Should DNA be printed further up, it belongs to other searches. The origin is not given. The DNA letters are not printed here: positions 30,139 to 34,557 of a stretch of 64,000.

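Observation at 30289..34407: Single polypeptide fusing a NERD domain, a degenerate kinase, a canonical Hanks kinase and a P-loop NTPase with a Cys/His cluster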

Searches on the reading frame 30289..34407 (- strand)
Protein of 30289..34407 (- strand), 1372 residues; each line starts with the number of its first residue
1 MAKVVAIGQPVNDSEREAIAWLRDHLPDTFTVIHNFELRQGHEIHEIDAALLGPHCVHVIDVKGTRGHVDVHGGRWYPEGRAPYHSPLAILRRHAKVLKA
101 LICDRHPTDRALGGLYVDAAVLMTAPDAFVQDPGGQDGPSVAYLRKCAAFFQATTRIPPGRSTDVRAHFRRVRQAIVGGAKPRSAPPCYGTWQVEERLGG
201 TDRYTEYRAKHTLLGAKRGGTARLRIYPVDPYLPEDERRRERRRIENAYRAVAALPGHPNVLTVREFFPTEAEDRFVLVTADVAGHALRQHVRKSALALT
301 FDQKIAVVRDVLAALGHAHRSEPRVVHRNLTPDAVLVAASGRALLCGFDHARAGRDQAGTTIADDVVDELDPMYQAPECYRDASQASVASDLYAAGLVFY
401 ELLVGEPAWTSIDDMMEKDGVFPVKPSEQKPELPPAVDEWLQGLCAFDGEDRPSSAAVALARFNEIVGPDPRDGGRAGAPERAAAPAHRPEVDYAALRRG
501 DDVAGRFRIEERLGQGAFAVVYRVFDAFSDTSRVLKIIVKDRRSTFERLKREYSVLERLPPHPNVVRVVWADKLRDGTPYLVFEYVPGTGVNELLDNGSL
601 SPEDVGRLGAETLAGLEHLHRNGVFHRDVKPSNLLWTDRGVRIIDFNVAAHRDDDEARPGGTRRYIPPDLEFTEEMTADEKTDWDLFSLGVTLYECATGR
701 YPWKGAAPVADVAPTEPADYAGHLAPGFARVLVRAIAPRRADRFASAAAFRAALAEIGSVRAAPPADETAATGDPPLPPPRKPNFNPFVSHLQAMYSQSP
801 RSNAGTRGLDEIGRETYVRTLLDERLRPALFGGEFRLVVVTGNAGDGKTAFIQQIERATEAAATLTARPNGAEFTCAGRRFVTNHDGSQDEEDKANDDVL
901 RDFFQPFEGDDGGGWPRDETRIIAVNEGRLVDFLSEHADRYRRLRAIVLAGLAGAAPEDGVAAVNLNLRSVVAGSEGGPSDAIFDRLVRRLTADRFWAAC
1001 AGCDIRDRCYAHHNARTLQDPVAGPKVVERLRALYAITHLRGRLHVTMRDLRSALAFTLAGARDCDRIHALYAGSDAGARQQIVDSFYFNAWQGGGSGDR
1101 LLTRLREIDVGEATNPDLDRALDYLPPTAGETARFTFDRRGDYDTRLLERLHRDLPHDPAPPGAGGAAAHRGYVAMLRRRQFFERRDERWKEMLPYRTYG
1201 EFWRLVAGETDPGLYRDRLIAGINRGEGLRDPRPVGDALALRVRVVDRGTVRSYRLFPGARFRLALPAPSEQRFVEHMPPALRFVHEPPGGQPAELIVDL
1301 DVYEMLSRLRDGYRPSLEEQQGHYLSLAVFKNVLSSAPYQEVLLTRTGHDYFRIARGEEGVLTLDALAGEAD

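Call 3: search_protein_families(library=pfam, proteins=[window:30289-34407:-], max_evalue=0.01)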
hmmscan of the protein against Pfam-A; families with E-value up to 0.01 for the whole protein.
window:30289-34407:- (1372 aa): 5 families
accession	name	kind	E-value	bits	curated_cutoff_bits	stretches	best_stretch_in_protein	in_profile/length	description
PF00069.31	Pkinase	-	2.3e-56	191.6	31.7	2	508-705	2-199/263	Protein kinase domain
PF07714.23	PK_Tyr_Ser-Thr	-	1.1e-34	120.4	23.1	2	508-706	2-208/258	Protein tyrosine and serine/threonine kinase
PF08378.17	NERD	-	1.3e-13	51.8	22.1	1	13-106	4-96/111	Nuclease-related domain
PF13191.12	AAA_16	-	0.0002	22.3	32.6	1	812-877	3-73/167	AAA ATPase domain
PF03109.22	ABC1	-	0.0016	18.1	22.9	1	579-646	143-211/244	ABC1 atypical kinase-like domain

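Call 4: search_protein_families(library=padloc, proteins=[window:30289-34407:-], max_evalue=0.01)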
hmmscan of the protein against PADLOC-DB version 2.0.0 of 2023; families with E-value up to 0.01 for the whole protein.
window:30289-34407:- (1372 aa): 40 families (the best 25 are shown)
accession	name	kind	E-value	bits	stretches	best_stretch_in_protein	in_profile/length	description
PDLC04138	mad6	-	3.2e-92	308.5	1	141-801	3-659/659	mads_6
PDLC02512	PglW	-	4.2e-79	264.8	1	13-758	15-773/1403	PglW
PDLC04042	PD-T4-6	-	3.7e-72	241.4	2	503-769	7-284/292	-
PDLC04053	PD-T4-6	-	2.6e-71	238.6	2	501-764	5-278/311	-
PDLC04054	PD-T4-6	-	2.4e-65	219.2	2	498-783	4-299/347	-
PDLC04043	PD-T4-6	-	1e-57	194.2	2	502-761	12-282/452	-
PDLC04061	PD-T4-6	-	1.5e-54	184.3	2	504-759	15-285/510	-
PDLC02513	PglW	-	7.3e-53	177.2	1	2-794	3-764/1413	PglW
PDLC04047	PD-T4-6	-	1.4e-52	176.8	2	501-756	6-271/327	-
PDLC04060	PD-T4-6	-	8.5e-49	164.7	2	502-757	5-269/486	-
PDLC04040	PD-T4-6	-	3.1e-48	162.8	2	548-761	40-269/547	-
PDLC04041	PD-T4-6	-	1.1e-47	161.4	2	502-761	25-297/443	-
PDLC04057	PD-T4-6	-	1.8e-47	160.4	2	500-757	3-270/443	-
PDLC04052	PD-T4-6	-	1.6e-46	157.6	2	503-766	7-287/496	-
PDLC04048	PD-T4-6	-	1.9e-46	157.1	2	502-710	7-219/354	-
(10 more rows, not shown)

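Call 20: search_protein_families(library=ncbifam, proteins=[window:30289-34407:-], max_evalue=0.01)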
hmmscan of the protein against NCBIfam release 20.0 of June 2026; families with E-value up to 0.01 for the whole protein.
window:30289-34407:- (1372 aa): 17 families
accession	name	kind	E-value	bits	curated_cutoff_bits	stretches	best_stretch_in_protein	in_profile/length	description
NF047741.1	antiphage_MADS6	equivalog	2.4e-230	766.2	460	2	1-624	1-612/612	methylation-associated defense system protein kinase MAD6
NF033442.0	BREX_PglW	equivalog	1.2e-75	255.2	990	1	15-763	14-775/1391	BREX system serine/threonine kinase PglW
NF033483.0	PknB_PASTA_kin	equivalog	1.9e-60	205.5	450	2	503-761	5-272/563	Stk1 family PASTA domain-containing Ser/Thr kinase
TIGR03903.1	TOMM_kin_cyc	equivalog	1.3e-37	129.3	705.75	2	535-712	8-197/1267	TOMM system kinase/cyclase fusion protein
NF052427.1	StpK7MSMEG_1200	equivalog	3.3e-34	118.4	900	2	505-756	7-267/601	serine/threonine protein kinase StpK7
NF053615.1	SerThrKinAfsKStmc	equivalog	3.8e-18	65.5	1300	1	566-754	75-264/809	protein serine/threonine kinase AfsK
NF038151.1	lanthi_synth_III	equivalog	7.3e-14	51.1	575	1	538-690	259-416/833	class III lanthionine synthetase LanKC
NF043056.1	T4SS_LegK1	equivalog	8.4e-14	51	550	1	507-690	69-277/516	Dot/Icm T4SS effector kinase LegK1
TIGR03724.2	arch_bud32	equivalog_domain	1.2e-09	37.9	125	1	578-657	67-139/193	KEOPS complex kinase/ATPase Bud32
NF009651.0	PRK13184.1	equivalog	5.4e-08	31.3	839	1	509-754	6-287/932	serine/threonine-protein kinase PknD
NF011464.0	PRK14879.1-7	equivalog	5.6e-07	29.5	246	1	533-658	40-158/221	Kae1-associated kinase Bud32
NF011462.0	PRK14879.1-3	equivalog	1.9e-05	24.5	174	1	581-658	69-137/192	Kae1-associated kinase Bud32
NF011463.0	PRK14879.1-4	equivalog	2.2e-05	24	188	1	580-656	94-167/237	Kae1-associated kinase Bud32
NF058632.1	SerThrKinPrkT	equivalog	7.5e-05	21.9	280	1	506-644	22-160/322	serine/threonine protein kinase PrkT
NF007174.0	PRK09605.1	equivalog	0.00012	20.7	447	1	545-657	379-481/535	bifunctional N(6)-L-threonylcarbamoyladenine synthase/serine/threonine protein kinase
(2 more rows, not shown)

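Call 21: search_solved_structures(query=window:30289-34407:-, max_evalue=0.01, show_alignments=2)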
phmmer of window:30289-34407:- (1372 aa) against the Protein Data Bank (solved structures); distinct sequences matched with E-value up to 0.01: 2080 (the best 60 are shown).
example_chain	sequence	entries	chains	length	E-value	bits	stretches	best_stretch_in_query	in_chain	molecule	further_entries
9ymt_A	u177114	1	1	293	1.4e-22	82.3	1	503-753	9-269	Serine/Threonine Kinase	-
4eqm_A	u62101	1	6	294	1.5e-22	82.3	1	503-753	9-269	Protein kinase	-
3f69_A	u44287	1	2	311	1.6e-21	78.8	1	503-759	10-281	Serine/threonine-protein kinase pknB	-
9ruj_A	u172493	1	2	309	3.2e-21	77.8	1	499-749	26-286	Serine/threonine-protein kinase StkP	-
9ruk_A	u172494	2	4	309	4.3e-21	77.4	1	499-749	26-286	Serine/threonine-protein kinase StkP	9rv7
3ori_A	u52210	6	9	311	4.9e-21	77.2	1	503-759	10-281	Serine/threonine protein kinase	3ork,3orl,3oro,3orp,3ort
3orm_A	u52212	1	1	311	5.5e-21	77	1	503-759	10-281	Serine/threonine protein kinase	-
9ru3_A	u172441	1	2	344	5.8e-21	77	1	500-751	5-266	Serine/threonine-protein kinase StkP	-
1mru_A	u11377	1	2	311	7.9e-21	76.5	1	503-759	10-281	Probable serine/threonine-protein kinase pknB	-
6i2p_A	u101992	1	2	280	9.6e-21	76.2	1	503-757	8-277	Serine/threonine-protein kinase PknB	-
5u94_A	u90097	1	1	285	1.3e-20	75.8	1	503-757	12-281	Serine/threonine-protein kinase PknB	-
6b2p_A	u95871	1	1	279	1.6e-20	75.5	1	503-757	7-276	Serine/threonine-protein kinase PknB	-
1o6y_A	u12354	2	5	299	1.7e-20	75.4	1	503-757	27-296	SERINE/THREONINE-PROTEIN KINASE PKNB | Probable serine/threonine-protein kinase pknB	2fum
3f61_A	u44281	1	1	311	2.7e-20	74.7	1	503-759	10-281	Serine/threonine-protein kinase pknB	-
3ma6_A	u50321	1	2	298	1.7e-19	72.1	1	505-721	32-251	Calmodulin-domain protein kinase 1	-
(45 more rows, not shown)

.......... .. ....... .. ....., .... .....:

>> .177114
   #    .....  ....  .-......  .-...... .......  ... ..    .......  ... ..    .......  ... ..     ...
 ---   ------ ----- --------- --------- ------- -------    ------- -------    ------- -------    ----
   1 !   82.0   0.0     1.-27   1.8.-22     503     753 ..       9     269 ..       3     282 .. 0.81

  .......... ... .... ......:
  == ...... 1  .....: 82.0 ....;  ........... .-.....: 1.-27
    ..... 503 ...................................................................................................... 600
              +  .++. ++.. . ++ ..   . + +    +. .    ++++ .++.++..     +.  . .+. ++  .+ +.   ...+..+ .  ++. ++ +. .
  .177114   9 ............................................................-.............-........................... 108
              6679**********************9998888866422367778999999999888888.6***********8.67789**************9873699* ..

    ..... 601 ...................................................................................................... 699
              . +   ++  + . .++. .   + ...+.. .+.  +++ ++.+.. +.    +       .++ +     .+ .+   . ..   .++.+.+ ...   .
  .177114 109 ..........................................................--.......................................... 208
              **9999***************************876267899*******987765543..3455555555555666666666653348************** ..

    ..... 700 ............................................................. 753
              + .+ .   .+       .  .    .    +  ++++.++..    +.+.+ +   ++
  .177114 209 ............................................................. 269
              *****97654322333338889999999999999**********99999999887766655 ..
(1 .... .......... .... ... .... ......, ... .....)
